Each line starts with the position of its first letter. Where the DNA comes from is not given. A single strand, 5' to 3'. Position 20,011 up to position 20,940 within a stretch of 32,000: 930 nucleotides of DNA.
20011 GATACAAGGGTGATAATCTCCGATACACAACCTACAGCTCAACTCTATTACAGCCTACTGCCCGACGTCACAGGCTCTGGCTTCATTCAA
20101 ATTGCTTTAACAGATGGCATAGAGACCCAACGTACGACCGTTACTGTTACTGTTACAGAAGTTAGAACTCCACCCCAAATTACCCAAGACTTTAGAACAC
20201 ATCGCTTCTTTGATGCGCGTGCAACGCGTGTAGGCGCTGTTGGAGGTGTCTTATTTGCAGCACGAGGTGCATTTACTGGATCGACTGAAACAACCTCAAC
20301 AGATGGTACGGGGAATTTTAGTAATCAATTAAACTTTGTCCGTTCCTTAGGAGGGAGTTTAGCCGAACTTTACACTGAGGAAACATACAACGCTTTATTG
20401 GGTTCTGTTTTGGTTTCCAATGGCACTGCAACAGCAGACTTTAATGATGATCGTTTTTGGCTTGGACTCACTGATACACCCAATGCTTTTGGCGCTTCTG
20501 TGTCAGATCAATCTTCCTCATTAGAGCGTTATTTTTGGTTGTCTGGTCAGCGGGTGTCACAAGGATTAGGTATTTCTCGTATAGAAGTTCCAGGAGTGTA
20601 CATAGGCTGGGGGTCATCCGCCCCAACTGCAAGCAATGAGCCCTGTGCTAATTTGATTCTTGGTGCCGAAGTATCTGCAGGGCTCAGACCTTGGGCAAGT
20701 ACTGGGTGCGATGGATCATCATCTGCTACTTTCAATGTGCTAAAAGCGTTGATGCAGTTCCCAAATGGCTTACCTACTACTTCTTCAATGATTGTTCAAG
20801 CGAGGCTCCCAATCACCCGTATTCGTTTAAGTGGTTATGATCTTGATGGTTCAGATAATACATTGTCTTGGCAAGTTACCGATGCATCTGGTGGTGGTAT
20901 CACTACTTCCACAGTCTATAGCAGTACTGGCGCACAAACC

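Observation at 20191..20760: C-type-lectin-like domain spliced into the cadherin-like stalk of three paralogs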

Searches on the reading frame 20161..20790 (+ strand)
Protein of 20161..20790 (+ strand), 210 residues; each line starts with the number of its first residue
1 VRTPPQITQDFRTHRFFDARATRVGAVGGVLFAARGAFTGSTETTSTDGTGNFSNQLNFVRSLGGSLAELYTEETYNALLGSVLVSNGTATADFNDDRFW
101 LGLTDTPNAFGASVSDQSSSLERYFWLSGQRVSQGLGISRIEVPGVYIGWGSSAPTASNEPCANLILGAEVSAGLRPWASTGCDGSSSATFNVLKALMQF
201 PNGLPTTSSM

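Call 9: find_homologous_proteins(query=window:20161-20790:+, max_evalue=0.001)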
Query window:20161-20790:+: 1435 candidates shared short words with the query, none scored E <= 0.001.

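Call 10: search_solved_structures(query=window:20161-20790:+, max_evalue=10, show_alignments=2)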
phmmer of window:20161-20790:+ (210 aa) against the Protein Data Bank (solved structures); distinct sequences matched with E-value up to 10: 4.
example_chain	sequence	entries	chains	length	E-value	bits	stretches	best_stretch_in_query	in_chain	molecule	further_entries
9vyg_A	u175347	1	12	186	0.073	15.9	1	60-131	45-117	Adaptor protein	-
9ze4_N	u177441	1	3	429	0.16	14.8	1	58-111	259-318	Tip attachment protein J central straight fiber domain-containing protein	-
4pyh_A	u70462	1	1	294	0.36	13.6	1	136-172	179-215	Phosphoglucan phosphatase DSP4, chloroplastic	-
3nme_A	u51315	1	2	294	0.47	13.3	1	136-171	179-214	SEX4 glucan phosphatase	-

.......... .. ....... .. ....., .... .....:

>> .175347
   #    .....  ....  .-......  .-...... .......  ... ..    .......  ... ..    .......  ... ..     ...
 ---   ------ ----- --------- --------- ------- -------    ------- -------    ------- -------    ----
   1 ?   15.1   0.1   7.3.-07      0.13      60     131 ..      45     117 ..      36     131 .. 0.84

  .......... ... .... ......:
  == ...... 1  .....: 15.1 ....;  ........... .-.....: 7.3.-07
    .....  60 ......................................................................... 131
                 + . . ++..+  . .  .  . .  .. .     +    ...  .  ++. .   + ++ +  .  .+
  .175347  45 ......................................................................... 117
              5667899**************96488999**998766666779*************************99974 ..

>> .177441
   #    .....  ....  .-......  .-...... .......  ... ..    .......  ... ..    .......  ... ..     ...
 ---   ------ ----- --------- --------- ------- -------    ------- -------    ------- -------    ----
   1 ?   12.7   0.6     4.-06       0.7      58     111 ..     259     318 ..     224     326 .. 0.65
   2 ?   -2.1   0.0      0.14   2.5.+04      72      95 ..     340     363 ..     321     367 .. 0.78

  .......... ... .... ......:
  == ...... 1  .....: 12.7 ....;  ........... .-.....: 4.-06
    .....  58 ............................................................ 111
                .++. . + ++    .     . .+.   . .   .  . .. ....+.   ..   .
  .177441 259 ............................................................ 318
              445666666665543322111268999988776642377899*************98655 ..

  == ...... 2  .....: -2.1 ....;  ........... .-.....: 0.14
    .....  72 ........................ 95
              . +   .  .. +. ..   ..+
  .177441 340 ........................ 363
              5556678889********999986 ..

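Call 15: find_related_loci(query=window:20161-20790:+, collection=genome_contigs, flank=10000)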
Query window:20161-20790:+ (210 aa) in genome_contigs; peptide patterns used: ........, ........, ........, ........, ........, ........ (x = any residue, [..] = any of these).
84 stretches matched a pattern, but none encodes a relative of the query by tblastn (E <= 1e-3).

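Call 18: predict_structure(alignment_id=A1)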
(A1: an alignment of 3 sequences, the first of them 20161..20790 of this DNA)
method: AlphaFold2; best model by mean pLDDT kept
length: 210 residues; sequences in the alignment: 3
mean_pLDDT: 36.3   pTM: 0.37
mean pLDDT of the five models: 36.3, 34.2, 33.9, 31.3, 28.8
residues with pLDDT >= 90: 0; 70-90: 0; 50-70: 24; < 50: 186
segments of 3 or more residues with pLDDT < 50: 1-94, 102-123, 129-146, 161-210
pLDDT, mean of each block of 10 residues (from residue 1): 23 27 26 31 26 31 33 37 32 48 41 34 50 35 47 54 42 33 41 43 28
secondary structure, 60 per line:
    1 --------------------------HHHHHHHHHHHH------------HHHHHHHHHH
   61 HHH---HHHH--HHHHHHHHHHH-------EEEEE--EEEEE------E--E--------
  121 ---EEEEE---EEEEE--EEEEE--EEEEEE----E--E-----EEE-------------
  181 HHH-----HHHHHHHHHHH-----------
elements in order: H27-38 H51-63 H67-70 H73-83 E91-95 E98-102 E124-128 E132-136 E139-143 E146-151 E165-167 H189-199
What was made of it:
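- AlphaFold2 failed with the paralog-only alignment (pLDDT 36, call 18).
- Tried and rejected: AF2 on the 3-paralog alignment gave pLDDT 36 (call 18).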

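Call 19: search_protein_representatives(alignment_id=A1)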
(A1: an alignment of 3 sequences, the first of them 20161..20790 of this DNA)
Query: 3 sequences, 210 profile positions. Proteins with E-value up to 0.001 (for the whole library): 4; up to 1e-10: 2; up to 1e-30: 1. The best 4 are listed.
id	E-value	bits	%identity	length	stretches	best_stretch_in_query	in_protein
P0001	3.8e-111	386.0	-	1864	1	2-210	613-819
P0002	1.3e-11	60.8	-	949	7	105-178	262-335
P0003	2.2e-04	37.1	-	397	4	9-39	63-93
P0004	2.3e-04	37.1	-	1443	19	132-159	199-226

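Call 21: find_encoding_contigs(protein=P0001, flank=10000, max_places=6)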
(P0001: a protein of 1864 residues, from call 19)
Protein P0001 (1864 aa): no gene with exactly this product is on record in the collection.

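Call 27: search_solved_structures(query=A2, max_evalue=10, show_alignments=3)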
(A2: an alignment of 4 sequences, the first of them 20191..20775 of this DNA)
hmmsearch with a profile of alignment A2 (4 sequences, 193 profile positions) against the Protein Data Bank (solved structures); distinct sequences matched with E-value up to 10: 6.
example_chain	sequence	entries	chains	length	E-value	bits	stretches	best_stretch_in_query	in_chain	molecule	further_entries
6a7s_B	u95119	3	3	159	0.12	15.2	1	109-160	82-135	N-acetylglucosamine-specific lectin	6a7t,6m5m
4pyh_A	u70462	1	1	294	0.36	13.7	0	126-159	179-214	Phosphoglucan phosphatase DSP4, chloroplastic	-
3nme_A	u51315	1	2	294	0.43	13.4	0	126-147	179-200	SEX4 glucan phosphatase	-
8t2i_A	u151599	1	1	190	0.52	13.1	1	71-137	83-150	Transcription factor MYC3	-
4rqw_A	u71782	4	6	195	0.54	13.1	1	71-137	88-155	Transcription factor MYC3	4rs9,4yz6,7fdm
1r1m_A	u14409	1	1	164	0.89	12.4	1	97-172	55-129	Outer membrane protein class 4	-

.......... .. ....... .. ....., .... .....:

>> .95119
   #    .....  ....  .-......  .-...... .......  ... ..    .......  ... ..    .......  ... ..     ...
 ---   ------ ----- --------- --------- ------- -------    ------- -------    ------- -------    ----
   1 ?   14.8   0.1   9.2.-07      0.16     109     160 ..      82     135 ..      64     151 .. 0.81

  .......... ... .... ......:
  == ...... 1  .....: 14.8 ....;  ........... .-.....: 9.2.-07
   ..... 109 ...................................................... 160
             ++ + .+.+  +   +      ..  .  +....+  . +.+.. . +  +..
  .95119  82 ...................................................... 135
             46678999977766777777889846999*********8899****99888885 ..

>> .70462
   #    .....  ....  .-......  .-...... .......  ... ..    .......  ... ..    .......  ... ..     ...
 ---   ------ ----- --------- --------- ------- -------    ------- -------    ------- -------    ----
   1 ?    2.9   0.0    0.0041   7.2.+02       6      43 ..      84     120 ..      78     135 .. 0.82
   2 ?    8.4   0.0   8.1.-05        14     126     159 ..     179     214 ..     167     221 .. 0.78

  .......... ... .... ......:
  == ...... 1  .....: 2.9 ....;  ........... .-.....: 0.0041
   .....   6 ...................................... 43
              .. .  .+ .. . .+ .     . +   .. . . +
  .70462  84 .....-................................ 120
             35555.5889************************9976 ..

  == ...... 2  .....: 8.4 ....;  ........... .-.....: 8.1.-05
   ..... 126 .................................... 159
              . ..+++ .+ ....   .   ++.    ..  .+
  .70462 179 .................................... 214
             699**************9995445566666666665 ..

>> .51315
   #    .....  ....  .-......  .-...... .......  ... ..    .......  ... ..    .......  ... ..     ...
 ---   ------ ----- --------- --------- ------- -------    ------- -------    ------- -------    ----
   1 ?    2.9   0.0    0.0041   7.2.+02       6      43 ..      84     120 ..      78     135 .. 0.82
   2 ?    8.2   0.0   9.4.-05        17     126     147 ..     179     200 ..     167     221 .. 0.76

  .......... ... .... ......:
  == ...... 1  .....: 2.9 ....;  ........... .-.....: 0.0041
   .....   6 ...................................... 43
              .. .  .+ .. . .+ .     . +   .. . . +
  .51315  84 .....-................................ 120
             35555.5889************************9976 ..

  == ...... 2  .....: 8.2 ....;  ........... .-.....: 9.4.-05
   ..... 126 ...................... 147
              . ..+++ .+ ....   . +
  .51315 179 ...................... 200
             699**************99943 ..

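Call 28: search_protein_families(library=pfam, alignment_id=A2, max_evalue=10)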
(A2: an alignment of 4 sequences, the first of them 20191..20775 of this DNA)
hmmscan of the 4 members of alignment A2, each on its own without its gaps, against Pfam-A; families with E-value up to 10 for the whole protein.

A. member 1, window:20191-20775:+ (195 aa): 1 family
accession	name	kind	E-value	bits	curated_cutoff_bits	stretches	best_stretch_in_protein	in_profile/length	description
PF00059.27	Lectin_C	-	0.029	15.6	22.6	1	51-174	13-98/107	Lectin C-type domain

B. families by the number of members that match (of 4 scanned): 1 family
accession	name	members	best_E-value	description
PF00059.27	Lectin_C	2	0.029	Lectin C-type domain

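Call 29: find_homologous_proteins(query=A2, max_evalue=10)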
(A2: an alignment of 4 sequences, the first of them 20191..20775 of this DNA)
Query A2 (4 sequences): 8000 candidates shared short words with the query, none scored E <= 10.
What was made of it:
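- There are no homologues among 1.84 billion representative proteins, so no intermediate sequences link it to CTLDs (calls 9, 19, 29).
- Tried and rejected: Homologue searches with the insert, alone and as a 4-sequence profile, against 5.8 billion clusters found nothing even at E <= 10 (calls 9, 29).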

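Call 33: search_protein_families(library=ncbifam, alignment_id=A2, max_evalue=10)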
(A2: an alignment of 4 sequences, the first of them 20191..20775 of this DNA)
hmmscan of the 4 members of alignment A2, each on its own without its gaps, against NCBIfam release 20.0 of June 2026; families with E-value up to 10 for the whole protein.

A. member 1, window:20191-20775:+ (195 aa): 0 families

B. families by the number of members that match (of 4 scanned): 0 families

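Call 34: fold_search(model_id=the predicted structure, library=pdb)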
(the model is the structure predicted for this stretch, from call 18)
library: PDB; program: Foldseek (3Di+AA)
matches with E <= 10: 182; with E <= 0.001: 0
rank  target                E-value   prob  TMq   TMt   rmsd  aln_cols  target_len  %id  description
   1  9dcz_D                7.7e-01  0.23  0.24  0.35   5.2        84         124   12  Designed allosteric facilitated dissociation switch AS1 in complex state TH with methylated lysines, crystal #1 (released 2025-08-20)
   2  9dd0_B                7.7e-01  0.18  0.22  0.33   5.8        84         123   11  Designed allosteric facilitated dissociation switch AS1 in complex state TH with methylated lysines, crystal #2 (released 2025-08-20)
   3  9dd0_D                8.7e-01  0.16  0.22  0.32   5.8        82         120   10  Designed allosteric facilitated dissociation switch AS1 in complex state TH with methylated lysines, crystal #2 (released 2025-08-20)
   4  4pw1_A                9.2e-01  0.06  0.12  0.12  13.9        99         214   13  Crystal structure of a protein with unknown function (CLOLEP_02462) from Clostridium leptum DSM 753 at 2.10 A resoluti (released 2014-06-18)
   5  9dd4_A                1.0e+00  0.21  0.24  0.35   5.5        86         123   10  Crystal Structure of Designed facilitated dissociation target LHD101An1: LHD101A with an N-terminal extension (released 2025-08-20)
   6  8ryf_B                1.2e+00  0.03  0.10  0.10  11.7       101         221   13  AzeJ in complex with MTA and AZE from Pseudomonas aeruginosa (P4(2)22) (released 2025-01-01)
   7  8ovw_P                1.3e+00  0.09  0.19  0.16  17.4       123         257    9  Cryo-EM structure of CBF1-CCAN bound topologically to centromeric DNA (released 2023-08-09)
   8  4pw1_B                1.3e+00  0.05  0.13  0.12  13.5       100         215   16  Crystal structure of a protein with unknown function (CLOLEP_02462) from Clostridium leptum DSM 753 at 2.10 A resoluti (released 2014-06-18)
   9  9fnn_U                1.4e+00  0.08  0.12  0.05   7.9        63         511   14  Cryo-EM structure of the c-di-GMP-saturated 'crown'less Bcs macrocomplex for cellulose secretion in E. coli (released 2024-10-16)
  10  8pog_A                1.4e+00  0.04  0.14  0.17  11.8       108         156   20  Cryo-EM structure of Enterobacter sp. 638 BcsD (released 2023-12-20)
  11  1y8c                  1.4e+00  0.04  0.13  0.12  17.0       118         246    8  Crystal structure of a S-adenosylmethionine-dependent methyltransferase from Clostridium acetobutylicum ATCC 824 (released 2004-12-28)
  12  6mjp_G                1.5e+00  0.01  0.10  0.07  23.1       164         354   14  LptB(E163Q)FGC from Vibrio cholerae (released 2019-03-27)
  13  3q1p_A                1.7e+00  0.02  0.16  0.16  19.6       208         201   12  Crystal structure of CDP-Chase (released 2011-07-13)
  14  6vlz_s                1.9e+00  0.01  0.13  0.09  20.8       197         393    8  Structure of the human mitochondrial ribosome-EF-G1 complex (ClassI) (released 2020-08-05)
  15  9fnn_E                2.0e+00  0.08  0.13  0.06   7.9        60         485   15  Cryo-EM structure of the c-di-GMP-saturated 'crown'less Bcs macrocomplex for cellulose secretion in E. coli (released 2024-10-16)
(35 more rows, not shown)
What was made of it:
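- On CTLD superfamily (fold level): Foldseek on the first model gave noise (call 34).
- Tried and rejected: Foldseek of the first model against PDB gave noise, best E 0.77 (call 34).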
